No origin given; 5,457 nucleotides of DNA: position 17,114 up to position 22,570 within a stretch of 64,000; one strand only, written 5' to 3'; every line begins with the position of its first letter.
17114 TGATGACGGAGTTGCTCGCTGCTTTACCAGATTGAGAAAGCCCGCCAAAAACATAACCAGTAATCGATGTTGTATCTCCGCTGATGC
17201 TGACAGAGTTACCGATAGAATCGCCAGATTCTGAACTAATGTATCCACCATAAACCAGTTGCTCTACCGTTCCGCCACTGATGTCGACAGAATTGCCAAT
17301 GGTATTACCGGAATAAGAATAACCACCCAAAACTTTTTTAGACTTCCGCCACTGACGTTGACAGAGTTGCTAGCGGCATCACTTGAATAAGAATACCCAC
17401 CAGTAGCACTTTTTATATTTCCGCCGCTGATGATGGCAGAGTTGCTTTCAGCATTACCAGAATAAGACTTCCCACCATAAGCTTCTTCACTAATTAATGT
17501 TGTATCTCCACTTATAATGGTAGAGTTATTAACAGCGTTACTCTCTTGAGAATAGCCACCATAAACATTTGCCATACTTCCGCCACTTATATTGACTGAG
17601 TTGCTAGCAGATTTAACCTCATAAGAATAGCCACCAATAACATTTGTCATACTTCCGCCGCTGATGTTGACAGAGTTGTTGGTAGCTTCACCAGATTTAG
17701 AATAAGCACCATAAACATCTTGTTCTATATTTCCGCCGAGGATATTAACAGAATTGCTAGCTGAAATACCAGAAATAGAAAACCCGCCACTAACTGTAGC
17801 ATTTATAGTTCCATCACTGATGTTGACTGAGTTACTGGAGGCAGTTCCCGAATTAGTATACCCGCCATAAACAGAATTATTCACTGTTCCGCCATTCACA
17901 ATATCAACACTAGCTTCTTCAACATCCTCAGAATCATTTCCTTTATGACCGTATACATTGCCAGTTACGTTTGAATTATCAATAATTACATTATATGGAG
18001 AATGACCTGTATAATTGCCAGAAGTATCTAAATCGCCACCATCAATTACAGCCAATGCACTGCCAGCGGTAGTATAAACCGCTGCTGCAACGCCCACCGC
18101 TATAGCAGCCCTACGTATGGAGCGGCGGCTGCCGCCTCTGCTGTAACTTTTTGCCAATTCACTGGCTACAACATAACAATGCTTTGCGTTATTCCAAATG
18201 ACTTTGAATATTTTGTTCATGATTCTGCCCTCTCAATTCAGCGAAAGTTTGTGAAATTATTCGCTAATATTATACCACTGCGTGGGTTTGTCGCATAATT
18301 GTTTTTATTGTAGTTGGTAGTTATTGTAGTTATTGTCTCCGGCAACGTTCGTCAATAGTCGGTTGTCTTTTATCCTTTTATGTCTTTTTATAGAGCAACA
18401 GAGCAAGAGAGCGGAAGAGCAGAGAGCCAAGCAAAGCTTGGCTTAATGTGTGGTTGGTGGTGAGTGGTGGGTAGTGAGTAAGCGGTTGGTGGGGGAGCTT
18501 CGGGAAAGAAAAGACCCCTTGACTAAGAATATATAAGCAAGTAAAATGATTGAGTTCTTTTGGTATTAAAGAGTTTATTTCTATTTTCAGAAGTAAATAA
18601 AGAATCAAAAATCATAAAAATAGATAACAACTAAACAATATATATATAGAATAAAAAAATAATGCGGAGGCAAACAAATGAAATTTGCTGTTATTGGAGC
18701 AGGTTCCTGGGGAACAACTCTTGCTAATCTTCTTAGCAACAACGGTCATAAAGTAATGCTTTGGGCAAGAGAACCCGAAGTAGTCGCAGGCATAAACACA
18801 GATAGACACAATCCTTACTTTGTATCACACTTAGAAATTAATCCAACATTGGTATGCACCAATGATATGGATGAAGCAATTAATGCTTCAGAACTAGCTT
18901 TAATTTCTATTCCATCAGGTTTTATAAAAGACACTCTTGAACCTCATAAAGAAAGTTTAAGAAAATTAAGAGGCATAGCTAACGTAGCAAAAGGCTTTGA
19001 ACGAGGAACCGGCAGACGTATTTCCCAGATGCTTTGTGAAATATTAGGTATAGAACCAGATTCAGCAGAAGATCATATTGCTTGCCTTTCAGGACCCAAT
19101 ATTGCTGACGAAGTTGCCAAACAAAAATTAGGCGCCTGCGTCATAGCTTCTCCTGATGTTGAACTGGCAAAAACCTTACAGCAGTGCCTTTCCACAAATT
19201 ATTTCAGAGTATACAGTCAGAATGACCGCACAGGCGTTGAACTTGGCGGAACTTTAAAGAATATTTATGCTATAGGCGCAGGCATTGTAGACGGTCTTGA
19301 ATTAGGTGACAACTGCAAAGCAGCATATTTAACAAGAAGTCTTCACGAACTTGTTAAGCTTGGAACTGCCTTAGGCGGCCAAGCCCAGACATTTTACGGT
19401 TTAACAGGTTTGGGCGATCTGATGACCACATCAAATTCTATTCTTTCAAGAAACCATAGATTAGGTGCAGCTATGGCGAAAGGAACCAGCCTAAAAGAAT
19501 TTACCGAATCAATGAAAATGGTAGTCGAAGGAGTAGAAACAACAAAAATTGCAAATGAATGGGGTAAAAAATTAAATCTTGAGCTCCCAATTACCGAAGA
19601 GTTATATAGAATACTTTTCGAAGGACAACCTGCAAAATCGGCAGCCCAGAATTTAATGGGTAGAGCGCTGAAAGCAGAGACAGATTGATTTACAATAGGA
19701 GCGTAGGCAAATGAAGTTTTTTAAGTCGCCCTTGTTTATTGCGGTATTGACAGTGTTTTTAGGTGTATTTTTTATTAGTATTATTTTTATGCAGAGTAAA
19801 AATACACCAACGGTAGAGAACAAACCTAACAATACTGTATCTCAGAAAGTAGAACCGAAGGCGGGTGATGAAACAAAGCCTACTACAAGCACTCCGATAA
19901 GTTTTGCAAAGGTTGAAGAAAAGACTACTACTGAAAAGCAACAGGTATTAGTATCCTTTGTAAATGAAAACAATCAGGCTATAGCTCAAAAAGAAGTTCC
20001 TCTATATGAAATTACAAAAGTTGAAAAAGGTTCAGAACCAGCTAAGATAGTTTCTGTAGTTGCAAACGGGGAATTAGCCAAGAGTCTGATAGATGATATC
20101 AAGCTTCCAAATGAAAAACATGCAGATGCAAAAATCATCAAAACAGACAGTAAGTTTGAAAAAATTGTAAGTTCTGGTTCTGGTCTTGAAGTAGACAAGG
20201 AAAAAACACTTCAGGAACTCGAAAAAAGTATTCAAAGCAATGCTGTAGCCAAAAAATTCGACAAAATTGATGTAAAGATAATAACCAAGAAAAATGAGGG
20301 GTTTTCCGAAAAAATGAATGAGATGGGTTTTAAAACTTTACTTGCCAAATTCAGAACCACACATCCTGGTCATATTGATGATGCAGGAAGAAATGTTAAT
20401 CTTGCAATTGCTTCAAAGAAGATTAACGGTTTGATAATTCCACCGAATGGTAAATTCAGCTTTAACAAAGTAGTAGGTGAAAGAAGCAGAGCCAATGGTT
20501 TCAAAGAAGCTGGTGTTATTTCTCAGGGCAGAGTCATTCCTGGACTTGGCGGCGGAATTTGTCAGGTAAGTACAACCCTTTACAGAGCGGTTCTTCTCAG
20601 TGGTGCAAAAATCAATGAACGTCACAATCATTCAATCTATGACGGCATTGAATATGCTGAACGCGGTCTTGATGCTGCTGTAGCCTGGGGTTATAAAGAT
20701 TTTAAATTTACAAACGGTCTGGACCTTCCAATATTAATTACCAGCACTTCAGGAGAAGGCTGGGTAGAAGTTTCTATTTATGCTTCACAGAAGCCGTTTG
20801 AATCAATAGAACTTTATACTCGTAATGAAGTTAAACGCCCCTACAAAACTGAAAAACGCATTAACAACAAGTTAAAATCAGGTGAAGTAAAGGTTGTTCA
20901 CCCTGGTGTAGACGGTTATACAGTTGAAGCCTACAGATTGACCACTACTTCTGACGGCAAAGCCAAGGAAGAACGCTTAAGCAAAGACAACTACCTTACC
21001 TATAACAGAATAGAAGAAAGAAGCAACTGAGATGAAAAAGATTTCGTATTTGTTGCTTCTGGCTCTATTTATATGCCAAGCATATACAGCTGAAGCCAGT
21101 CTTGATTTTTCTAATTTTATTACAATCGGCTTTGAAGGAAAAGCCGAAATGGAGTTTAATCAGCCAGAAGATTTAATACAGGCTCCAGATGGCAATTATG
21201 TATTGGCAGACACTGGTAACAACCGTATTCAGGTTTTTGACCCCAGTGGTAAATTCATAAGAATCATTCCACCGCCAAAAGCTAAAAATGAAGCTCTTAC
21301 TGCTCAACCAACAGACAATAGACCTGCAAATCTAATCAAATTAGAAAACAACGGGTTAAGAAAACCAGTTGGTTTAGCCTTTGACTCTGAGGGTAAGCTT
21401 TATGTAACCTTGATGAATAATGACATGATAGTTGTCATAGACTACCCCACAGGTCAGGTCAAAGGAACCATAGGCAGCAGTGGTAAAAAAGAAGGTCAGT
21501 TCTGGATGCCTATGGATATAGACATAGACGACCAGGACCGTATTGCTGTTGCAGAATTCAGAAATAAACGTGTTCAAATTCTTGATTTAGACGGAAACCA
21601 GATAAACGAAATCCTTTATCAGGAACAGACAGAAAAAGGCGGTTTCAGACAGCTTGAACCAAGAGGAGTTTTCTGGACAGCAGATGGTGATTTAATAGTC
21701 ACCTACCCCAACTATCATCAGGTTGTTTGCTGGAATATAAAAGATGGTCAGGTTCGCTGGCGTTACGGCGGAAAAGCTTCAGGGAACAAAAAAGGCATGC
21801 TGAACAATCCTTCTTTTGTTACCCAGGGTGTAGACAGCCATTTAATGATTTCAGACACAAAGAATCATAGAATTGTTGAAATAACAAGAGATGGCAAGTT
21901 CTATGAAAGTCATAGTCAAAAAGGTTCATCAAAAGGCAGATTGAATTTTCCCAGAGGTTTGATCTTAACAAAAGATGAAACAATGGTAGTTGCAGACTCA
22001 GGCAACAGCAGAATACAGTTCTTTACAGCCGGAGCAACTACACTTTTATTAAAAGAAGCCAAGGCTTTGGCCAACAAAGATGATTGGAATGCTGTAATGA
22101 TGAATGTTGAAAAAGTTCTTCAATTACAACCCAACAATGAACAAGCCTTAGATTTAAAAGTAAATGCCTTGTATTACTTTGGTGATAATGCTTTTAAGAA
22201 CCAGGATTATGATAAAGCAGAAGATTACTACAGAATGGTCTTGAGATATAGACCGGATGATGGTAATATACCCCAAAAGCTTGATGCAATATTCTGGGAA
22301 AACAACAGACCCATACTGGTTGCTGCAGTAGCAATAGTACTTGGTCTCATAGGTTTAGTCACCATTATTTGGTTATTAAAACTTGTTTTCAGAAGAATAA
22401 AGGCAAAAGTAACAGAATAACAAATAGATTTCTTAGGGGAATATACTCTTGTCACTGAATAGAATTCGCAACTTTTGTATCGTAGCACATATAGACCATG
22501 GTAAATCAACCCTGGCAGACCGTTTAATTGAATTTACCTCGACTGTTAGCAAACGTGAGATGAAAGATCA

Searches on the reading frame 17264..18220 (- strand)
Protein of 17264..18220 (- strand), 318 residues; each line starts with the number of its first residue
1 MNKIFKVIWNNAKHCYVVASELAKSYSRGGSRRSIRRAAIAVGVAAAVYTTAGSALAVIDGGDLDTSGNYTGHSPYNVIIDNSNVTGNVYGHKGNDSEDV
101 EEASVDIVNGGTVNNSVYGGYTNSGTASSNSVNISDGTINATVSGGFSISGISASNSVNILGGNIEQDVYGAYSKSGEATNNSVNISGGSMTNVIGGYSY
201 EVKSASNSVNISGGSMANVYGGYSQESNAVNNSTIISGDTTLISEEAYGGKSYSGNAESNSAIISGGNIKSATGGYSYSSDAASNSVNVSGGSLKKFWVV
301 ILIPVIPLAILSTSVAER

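Call 13: search_protein_families(library=pfam, proteins=[window:17264-18220:-])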
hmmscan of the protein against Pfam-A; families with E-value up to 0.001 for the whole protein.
window:17264-18220:- (318 aa): 1 family
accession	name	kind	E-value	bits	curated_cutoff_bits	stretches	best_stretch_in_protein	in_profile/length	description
PF13018.11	ESPR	-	3.5e-15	56.6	25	1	1-48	1-48/50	Extended Signal Peptide of Type V secretion system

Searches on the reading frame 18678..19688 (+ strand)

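Call 13: search_protein_families(library=pfam, proteins=[window:18678-19688:+])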
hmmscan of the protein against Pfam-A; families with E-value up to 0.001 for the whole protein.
window:18678-19688:+ (336 aa): 5 families
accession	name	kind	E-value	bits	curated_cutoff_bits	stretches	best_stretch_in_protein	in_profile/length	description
PF07479.19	NAD_Gly3P_dh_C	-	1.6e-50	171.4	25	1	183-323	1-141/142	NAD-dependent glycerol-3-phosphate dehydrogenase C-terminus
PF01210.29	NAD_Gly3P_dh_N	-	1.8e-44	151.9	23.1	1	3-163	2-157/158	NAD-dependent glycerol-3-phosphate dehydrogenase N-terminus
PF20618.3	GPD_NAD_C_bact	-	8e-17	62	27.6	1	243-308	1-65/66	Bacterial GPD, NAD-dependent C-terminal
PF03807.23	F420_oxidored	-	2.1e-06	28.7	21.6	1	2-91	1-80/94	NADP oxidoreductase coenzyme F420-dependent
PF02558.23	ApbA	-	1.6e-05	25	22.2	1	4-50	2-47/150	Ketopantoate reductase PanE/ApbA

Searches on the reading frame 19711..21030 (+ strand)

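Call 75: search_protein_families(library=pfam, proteins=[window:19711-21030:+], max_evalue=0.00001)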
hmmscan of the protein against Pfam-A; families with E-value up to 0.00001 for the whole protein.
window:19711-21030:+ (439 aa): 2 families
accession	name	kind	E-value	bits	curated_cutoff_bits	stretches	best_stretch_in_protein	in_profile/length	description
PF04294.18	VanW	-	2.9e-45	153.4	27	1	227-357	2-130/130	VanW like protein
PF07501.17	G5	-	2.1e-07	31.5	23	1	373-429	7-62/75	G5 domain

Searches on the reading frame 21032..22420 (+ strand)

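Call 75: search_protein_families(library=pfam, proteins=[window:21032-22420:+], max_evalue=0.00001)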
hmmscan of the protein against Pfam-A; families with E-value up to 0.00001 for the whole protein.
window:21032-22420:+ (462 aa): 4 families
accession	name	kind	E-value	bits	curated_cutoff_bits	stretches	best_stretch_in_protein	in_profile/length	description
PF01436.27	NHL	-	8e-25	86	20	0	42-69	1-28/28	NHL repeat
PF08450.18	SGL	-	6.6e-08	32.9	26.3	0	52-83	193-224/246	SMP-30/Gluconolactonase/LRE-like region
PF17170.10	DUF5128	-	9.6e-07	28.7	22.9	0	119-193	52-127/321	6-bladed beta-propeller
PF25021.1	TEN_NHL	-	5e-06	26.2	27.1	0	297-329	322-354/357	Teneurin NHL domain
